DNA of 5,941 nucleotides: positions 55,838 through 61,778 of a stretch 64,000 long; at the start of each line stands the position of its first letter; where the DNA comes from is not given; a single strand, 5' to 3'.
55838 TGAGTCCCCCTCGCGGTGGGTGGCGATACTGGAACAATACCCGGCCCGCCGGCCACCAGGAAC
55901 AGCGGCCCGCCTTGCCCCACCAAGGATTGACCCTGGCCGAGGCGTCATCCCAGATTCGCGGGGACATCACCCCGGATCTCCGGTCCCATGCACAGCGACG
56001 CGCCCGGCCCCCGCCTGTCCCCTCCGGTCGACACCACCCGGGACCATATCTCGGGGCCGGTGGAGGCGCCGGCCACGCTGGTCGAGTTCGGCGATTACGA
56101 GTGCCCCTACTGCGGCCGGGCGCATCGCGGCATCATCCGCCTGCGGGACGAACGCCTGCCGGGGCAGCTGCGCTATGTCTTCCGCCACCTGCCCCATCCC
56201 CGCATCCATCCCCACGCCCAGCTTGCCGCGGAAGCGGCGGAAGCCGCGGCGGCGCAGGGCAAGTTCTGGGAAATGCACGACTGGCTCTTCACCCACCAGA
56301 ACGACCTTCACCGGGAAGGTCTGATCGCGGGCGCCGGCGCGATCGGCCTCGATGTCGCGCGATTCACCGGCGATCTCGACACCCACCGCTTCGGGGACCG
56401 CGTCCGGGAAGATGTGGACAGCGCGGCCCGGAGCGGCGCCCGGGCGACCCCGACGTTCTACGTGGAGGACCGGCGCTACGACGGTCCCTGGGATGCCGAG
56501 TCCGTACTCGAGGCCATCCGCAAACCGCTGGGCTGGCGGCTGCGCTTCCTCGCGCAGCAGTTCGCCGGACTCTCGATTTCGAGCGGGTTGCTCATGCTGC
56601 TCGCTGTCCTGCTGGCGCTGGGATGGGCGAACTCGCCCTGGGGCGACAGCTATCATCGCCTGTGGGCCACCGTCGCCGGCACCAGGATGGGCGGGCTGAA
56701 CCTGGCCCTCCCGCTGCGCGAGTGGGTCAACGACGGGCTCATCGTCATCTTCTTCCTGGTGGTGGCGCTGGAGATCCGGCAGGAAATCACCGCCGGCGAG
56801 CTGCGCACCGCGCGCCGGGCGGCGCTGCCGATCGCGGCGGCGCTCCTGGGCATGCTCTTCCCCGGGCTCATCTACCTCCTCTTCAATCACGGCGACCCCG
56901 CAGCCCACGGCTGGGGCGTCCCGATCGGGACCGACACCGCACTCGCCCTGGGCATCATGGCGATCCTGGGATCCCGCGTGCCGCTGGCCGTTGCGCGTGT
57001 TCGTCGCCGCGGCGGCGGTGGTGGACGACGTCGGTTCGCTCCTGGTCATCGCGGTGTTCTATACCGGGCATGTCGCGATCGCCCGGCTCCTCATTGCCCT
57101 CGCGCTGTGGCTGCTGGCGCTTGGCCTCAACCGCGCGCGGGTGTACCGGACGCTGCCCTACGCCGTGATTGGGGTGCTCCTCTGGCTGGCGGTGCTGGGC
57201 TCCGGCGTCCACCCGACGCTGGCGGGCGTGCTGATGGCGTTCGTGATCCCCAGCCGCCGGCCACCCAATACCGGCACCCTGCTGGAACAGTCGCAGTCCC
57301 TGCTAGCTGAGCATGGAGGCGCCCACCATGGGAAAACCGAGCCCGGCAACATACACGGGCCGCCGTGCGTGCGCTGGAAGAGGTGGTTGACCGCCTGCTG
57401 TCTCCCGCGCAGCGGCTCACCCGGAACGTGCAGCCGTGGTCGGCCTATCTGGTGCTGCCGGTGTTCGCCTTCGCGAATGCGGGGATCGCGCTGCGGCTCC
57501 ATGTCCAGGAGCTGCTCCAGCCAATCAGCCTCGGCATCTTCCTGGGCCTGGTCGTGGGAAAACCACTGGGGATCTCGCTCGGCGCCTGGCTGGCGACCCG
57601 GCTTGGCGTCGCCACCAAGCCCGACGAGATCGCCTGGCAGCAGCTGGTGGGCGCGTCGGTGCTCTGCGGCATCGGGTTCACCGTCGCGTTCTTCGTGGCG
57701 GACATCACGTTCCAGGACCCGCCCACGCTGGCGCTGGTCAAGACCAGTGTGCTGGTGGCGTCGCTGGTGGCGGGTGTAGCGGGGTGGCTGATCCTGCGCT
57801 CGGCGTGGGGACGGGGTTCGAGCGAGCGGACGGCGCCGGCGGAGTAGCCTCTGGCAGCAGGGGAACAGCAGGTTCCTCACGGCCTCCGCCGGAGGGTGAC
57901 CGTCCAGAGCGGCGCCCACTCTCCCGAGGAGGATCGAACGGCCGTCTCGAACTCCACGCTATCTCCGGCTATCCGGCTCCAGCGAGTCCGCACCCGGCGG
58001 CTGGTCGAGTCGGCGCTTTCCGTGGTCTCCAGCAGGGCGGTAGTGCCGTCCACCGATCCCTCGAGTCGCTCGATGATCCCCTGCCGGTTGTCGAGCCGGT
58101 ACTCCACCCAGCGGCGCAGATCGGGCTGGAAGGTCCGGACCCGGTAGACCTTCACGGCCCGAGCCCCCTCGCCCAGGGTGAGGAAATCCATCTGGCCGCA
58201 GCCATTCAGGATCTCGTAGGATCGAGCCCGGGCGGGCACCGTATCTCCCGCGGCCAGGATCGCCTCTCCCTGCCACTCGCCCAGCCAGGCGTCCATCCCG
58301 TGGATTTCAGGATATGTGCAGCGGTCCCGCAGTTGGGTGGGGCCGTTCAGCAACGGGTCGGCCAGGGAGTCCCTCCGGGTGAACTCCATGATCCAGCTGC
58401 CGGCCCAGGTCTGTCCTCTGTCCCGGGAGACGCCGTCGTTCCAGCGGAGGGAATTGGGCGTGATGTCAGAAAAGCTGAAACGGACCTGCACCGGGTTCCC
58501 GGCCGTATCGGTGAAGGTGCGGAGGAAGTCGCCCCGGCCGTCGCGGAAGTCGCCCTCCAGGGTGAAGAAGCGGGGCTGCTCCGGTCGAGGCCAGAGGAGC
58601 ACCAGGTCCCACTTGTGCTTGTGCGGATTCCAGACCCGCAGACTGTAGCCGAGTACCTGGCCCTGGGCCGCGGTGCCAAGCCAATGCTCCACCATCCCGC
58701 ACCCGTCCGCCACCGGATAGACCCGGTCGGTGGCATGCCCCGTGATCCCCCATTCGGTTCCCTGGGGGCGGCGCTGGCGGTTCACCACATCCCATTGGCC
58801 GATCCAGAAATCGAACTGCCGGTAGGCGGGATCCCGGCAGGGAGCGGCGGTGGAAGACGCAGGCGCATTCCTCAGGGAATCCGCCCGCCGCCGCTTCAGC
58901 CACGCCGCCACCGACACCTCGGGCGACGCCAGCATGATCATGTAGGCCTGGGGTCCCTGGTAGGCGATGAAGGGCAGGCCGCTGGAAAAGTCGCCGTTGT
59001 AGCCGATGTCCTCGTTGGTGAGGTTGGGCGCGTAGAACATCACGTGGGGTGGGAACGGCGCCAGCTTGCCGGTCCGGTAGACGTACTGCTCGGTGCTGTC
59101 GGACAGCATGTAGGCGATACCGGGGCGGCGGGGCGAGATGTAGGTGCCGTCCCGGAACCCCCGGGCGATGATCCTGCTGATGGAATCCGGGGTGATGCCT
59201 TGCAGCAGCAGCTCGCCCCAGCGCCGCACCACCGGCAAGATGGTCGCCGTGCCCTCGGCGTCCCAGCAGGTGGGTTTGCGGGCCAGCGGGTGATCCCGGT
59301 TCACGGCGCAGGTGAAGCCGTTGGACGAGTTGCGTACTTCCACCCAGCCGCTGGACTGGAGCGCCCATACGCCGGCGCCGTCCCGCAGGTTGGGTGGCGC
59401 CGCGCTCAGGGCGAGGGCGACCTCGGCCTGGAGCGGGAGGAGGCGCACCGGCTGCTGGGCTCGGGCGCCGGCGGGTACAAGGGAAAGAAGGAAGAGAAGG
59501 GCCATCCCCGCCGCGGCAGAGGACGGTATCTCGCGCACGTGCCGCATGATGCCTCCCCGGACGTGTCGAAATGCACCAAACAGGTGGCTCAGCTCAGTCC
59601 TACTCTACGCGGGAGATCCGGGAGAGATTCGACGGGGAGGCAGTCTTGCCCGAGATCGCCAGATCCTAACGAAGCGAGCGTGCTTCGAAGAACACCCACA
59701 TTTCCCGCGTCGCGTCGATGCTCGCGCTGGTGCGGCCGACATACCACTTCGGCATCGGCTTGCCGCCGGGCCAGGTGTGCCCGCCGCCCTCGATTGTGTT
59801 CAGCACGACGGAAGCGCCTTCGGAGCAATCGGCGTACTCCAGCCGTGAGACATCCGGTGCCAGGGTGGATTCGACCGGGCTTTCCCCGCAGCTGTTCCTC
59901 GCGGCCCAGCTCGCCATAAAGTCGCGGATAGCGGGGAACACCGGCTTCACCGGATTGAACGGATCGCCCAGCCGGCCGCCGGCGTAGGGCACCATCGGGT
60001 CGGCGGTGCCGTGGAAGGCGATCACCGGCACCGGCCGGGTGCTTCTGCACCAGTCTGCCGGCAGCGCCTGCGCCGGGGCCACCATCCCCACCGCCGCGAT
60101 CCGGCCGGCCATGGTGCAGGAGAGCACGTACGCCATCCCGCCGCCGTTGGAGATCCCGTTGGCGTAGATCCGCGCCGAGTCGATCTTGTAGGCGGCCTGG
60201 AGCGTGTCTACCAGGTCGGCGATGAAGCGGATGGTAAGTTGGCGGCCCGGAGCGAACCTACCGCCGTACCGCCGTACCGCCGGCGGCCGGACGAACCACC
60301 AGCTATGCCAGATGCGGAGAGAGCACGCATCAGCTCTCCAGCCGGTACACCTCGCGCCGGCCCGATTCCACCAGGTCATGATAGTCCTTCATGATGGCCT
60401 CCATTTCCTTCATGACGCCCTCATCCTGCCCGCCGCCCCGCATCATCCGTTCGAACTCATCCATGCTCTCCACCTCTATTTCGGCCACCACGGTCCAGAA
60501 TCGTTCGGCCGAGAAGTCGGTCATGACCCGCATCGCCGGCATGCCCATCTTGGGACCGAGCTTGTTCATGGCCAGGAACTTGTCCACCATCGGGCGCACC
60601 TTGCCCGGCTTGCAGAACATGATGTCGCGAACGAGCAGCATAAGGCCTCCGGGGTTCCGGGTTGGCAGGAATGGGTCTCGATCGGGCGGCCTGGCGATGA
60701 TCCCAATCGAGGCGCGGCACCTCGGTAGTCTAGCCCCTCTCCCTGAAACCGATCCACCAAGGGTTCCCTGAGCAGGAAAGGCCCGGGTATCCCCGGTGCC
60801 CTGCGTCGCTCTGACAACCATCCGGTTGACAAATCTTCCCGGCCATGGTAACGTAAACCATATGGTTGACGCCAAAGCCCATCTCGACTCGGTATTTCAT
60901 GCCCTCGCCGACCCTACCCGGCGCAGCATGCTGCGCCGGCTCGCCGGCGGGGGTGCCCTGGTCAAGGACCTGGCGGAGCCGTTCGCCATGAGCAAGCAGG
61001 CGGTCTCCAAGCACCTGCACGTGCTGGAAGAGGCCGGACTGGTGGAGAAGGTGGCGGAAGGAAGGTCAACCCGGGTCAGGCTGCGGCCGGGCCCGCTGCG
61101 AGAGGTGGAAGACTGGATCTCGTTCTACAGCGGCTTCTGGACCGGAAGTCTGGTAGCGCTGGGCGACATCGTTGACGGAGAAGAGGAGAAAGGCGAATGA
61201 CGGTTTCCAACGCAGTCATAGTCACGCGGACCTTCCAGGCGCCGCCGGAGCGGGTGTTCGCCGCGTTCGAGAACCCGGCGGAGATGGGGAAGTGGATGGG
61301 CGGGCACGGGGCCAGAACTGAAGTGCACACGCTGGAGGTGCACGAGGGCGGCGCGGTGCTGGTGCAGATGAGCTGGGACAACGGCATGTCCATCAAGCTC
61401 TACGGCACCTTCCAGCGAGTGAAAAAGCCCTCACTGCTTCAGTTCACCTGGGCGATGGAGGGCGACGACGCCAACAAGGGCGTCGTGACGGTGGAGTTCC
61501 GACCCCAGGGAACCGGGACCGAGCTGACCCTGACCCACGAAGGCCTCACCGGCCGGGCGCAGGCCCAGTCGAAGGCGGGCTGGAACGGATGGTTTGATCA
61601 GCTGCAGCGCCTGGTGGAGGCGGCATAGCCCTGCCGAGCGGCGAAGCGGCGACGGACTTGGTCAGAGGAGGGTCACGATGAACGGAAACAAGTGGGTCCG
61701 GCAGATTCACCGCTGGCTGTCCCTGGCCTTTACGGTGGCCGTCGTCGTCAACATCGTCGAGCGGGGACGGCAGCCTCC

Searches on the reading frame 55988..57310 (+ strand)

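Call 66: search_protein_families(library=pfam, proteins=[window:55988-57310:+])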
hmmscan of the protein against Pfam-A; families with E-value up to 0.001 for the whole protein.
window:55988-57310:+ (440 aa): 3 families
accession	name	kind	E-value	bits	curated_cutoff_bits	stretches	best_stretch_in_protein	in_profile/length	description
PF06965.17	Na_H_antiport_1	-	5.5e-52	177.3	23.5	1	192-335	3-146/374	Na+/H+ antiporter 1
PF13462.12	Thioredoxin_4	-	8.2e-21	75.3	23.2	1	17-178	3-164/165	Thioredoxin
PF01323.26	DSBA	-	4.1e-12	46.7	25.6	1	81-173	93-186/191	DSBA-like thioredoxin domain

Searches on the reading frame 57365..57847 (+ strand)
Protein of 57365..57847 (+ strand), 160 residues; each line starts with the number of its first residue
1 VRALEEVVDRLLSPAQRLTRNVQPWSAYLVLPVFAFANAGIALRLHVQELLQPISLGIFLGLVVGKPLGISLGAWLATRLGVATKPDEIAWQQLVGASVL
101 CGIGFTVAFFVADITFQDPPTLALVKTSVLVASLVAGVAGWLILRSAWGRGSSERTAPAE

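Call 66: search_protein_families(library=pfam, proteins=[window:57365-57847:+])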
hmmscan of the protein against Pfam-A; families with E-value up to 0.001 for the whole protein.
window:57365-57847:+ (160 aa): 1 family
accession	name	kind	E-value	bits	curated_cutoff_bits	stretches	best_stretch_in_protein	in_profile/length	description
PF06965.17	Na_H_antiport_1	-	3e-44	151.9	23.5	1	12-144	241-374/374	Na+/H+ antiporter 1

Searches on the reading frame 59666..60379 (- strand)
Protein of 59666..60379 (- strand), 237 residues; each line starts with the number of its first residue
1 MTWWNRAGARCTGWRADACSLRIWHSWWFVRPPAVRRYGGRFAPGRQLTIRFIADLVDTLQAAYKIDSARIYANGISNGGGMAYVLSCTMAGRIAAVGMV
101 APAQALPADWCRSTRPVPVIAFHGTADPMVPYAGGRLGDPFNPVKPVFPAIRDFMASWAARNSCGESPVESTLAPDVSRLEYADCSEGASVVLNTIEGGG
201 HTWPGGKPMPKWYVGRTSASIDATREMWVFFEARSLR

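Call 66: search_protein_families(library=pfam, proteins=[window:59666-60379:-])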
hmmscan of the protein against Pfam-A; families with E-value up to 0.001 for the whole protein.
window:59666-60379:- (237 aa): 2 families
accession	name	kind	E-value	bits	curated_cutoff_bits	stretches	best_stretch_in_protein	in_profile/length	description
PF02230.22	Abhydrolase_2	-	1.7e-07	31.8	23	1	50-136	87-176/217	Phospholipase/Carboxylesterase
PF20434.5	BD-FAE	-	0.00015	21.7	26.8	0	61-89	81-109/215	BD-FAE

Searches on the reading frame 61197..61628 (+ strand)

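Call 66: search_protein_families(library=pfam, proteins=[window:61197-61628:+])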
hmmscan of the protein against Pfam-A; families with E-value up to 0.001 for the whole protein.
window:61197-61628:+ (143 aa): 2 families
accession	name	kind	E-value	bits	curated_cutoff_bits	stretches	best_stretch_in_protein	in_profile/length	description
PF08327.17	AHSA1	-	2e-25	89.9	22.1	1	14-141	1-125/125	Activator of Hsp90 ATPase homolog 1-like protein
PF10604.15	Polyketide_cyc2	-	2.2e-09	38.2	27.4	1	7-134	4-118/142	Polyketide cyclase / dehydrase and lipid transport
